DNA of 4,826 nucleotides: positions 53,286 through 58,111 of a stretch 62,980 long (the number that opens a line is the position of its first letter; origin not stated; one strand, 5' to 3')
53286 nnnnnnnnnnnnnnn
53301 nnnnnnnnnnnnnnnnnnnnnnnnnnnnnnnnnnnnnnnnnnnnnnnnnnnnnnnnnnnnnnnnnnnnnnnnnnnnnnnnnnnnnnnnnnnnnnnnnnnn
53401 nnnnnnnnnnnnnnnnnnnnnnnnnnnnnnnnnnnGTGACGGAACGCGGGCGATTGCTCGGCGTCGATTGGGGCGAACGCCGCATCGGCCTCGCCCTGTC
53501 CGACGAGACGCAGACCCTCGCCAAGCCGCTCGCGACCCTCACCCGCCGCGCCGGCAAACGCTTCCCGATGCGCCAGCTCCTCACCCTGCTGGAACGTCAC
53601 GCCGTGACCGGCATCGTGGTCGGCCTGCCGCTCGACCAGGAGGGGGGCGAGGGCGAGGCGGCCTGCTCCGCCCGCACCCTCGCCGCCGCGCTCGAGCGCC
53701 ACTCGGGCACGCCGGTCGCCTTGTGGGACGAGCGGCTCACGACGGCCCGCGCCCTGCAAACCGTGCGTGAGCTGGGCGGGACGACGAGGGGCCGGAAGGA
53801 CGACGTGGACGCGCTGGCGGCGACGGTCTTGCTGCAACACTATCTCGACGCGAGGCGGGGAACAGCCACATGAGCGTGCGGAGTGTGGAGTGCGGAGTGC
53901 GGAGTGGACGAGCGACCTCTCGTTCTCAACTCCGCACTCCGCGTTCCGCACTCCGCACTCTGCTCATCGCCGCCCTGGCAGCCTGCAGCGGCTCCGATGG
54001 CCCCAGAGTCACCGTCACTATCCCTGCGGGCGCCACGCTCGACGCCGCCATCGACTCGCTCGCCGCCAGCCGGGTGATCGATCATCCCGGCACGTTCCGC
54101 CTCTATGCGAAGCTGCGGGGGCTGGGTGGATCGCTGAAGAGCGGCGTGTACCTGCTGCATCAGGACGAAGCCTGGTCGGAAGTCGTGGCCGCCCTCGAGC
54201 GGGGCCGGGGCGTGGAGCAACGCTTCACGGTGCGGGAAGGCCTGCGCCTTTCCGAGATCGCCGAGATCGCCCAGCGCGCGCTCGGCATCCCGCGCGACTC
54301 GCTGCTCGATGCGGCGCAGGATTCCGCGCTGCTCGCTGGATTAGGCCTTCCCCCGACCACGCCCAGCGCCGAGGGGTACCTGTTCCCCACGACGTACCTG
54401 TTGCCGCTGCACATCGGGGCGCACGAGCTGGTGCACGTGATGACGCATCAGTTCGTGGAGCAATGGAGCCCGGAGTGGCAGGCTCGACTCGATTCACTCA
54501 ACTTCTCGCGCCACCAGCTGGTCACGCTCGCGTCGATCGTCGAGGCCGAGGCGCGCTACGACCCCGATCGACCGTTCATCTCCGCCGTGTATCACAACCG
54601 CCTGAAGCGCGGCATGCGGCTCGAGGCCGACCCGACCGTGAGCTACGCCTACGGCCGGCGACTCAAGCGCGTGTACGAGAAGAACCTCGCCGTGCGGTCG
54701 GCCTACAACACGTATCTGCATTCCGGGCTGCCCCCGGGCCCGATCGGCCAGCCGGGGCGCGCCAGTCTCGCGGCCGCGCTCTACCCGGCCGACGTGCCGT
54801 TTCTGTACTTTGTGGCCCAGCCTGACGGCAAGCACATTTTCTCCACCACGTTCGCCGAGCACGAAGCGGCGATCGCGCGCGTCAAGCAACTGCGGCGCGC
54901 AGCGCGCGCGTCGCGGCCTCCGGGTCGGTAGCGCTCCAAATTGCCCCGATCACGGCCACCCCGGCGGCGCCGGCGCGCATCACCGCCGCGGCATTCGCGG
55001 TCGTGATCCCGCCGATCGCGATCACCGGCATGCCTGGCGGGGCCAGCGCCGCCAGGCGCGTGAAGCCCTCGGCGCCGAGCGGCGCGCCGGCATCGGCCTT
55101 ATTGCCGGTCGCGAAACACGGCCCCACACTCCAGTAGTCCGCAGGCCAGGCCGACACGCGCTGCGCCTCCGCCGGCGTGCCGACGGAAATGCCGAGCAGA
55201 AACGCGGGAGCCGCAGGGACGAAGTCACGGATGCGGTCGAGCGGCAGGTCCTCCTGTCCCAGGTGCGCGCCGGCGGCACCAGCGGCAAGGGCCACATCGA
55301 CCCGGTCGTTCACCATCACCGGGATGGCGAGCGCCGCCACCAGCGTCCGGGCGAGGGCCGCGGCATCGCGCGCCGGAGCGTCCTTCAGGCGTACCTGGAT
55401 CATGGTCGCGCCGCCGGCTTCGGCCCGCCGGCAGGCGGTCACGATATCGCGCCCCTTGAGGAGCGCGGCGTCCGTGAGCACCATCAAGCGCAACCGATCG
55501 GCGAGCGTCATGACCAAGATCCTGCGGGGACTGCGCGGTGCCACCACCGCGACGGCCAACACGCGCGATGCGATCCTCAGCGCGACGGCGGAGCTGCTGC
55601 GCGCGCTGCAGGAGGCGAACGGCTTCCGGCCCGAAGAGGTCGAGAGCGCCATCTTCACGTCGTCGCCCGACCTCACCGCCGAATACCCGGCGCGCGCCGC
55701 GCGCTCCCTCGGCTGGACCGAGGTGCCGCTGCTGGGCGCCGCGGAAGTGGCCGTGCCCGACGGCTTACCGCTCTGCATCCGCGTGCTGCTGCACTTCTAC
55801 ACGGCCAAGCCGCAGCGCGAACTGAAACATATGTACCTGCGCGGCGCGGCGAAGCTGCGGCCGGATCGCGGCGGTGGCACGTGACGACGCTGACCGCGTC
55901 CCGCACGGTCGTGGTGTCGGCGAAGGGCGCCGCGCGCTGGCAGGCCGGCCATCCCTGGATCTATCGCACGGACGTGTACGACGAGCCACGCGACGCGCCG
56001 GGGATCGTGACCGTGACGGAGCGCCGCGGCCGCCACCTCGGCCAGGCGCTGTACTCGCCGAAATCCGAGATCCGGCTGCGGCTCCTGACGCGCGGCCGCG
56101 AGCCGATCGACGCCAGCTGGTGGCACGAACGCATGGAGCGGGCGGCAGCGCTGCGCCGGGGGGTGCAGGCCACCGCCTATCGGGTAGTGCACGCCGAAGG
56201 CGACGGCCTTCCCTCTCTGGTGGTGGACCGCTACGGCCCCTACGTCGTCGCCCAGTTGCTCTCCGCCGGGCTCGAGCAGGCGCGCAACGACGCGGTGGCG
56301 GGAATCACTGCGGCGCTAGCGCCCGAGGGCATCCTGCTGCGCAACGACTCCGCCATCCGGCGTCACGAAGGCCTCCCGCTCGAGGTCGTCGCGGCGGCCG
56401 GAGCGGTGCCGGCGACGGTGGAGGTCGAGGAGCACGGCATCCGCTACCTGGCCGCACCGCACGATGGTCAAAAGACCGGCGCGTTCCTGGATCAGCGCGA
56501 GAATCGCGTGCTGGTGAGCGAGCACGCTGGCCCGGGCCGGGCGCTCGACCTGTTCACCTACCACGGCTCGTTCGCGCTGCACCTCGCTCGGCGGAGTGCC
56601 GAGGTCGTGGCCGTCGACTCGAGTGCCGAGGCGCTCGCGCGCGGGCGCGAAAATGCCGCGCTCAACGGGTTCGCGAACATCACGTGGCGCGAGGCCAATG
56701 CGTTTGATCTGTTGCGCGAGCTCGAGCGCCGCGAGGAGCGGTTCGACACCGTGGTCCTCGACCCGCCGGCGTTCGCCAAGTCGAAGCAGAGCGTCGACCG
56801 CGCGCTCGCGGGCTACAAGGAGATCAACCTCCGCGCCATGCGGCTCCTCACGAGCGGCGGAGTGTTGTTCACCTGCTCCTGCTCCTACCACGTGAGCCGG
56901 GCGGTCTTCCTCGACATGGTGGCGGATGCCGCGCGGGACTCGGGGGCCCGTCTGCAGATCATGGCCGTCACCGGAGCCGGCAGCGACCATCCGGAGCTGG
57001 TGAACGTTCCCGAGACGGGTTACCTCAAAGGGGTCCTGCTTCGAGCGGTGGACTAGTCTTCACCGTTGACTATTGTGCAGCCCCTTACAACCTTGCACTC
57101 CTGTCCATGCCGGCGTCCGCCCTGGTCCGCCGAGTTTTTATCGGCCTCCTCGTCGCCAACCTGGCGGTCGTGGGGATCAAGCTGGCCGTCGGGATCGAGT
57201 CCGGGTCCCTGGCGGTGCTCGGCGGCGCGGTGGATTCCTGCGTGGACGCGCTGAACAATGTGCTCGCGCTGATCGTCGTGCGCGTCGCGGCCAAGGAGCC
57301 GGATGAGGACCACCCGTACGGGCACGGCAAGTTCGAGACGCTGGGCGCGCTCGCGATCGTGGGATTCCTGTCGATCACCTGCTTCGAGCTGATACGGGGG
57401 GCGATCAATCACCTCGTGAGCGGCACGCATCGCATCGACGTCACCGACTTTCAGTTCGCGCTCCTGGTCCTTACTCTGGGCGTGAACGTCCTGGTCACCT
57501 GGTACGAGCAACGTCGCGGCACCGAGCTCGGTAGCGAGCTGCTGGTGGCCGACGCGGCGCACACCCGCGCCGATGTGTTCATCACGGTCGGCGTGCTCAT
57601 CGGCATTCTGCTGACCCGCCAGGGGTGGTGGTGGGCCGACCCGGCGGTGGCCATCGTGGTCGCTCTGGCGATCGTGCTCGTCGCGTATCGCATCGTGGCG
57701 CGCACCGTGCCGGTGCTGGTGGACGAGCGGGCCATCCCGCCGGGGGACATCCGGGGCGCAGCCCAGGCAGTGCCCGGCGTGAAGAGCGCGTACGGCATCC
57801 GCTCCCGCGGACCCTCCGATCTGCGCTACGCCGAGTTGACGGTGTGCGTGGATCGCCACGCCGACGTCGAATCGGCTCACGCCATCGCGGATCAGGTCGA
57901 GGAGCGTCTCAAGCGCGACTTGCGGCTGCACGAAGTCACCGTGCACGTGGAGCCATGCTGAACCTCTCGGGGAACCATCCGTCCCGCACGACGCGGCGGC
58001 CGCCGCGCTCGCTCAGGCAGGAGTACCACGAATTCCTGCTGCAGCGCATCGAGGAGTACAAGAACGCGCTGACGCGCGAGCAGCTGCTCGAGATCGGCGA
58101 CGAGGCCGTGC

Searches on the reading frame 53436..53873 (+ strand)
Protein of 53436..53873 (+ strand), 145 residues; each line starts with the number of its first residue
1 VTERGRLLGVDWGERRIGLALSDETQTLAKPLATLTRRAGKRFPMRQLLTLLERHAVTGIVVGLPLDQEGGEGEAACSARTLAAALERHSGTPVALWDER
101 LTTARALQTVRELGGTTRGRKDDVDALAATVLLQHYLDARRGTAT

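Call 68: search_protein_families(library=pfam, proteins=[window:53436-53873:+], max_evalue=0.0001)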
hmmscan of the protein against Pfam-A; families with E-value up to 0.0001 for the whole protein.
window:53436-53873:+ (145 aa): 1 family
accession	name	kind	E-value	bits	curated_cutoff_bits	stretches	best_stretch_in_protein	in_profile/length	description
PF03652.20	RuvX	-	1.5e-36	126.1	29.2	1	6-138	2-133/134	Holliday junction resolvase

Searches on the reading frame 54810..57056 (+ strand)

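Call 68: search_protein_families(library=pfam, proteins=[window:54810-57056:+], max_evalue=0.0001)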
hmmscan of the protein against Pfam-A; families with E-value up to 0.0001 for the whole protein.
window:54810-57056:+ (748 aa): 7 families
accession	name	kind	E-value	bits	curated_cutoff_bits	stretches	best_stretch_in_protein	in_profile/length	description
PF10672.15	Methyltrans_SAM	-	2.8e-20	73.2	27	1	530-709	79-257/286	S-adenosylmethionine-dependent methyltransferase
PF17785.7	PUA_3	-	4.5e-15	55.6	22.6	1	367-428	1-64/64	PUA-like domain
PF13847.12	Methyltransf_31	-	3.7e-12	46.6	27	1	577-695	6-114/145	Methyltransferase domain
PF13649.12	Methyltransf_25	-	2e-08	35.3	27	1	579-650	2-70/97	Methyltransferase domain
PF05175.20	MTS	-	3.7e-07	30.4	23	1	576-688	33-138/170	Methyltransferase small domain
PF03602.21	Cons_hypoth95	-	9.5e-07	29.1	24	1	574-663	41-133/182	Conserved hypothetical protein 95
PF08241.18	Methyltransf_11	-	9.5e-05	23.4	21.2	0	585-650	7-66/95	Methyltransferase domain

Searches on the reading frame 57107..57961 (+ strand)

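Call 68: search_protein_families(library=pfam, proteins=[window:57107-57961:+], max_evalue=0.0001)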
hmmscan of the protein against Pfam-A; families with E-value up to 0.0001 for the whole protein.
window:57107-57961:+ (284 aa): 2 families
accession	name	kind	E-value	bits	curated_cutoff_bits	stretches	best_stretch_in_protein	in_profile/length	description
PF01545.26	Cation_efflux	-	1.4e-40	139.6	26.6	1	15-205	5-198/198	Cation efflux family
PF16916.11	ZT_dimer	-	2.4e-15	56.8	26.7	1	214-284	8-78/78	Dimerisation domain of Zinc Transporter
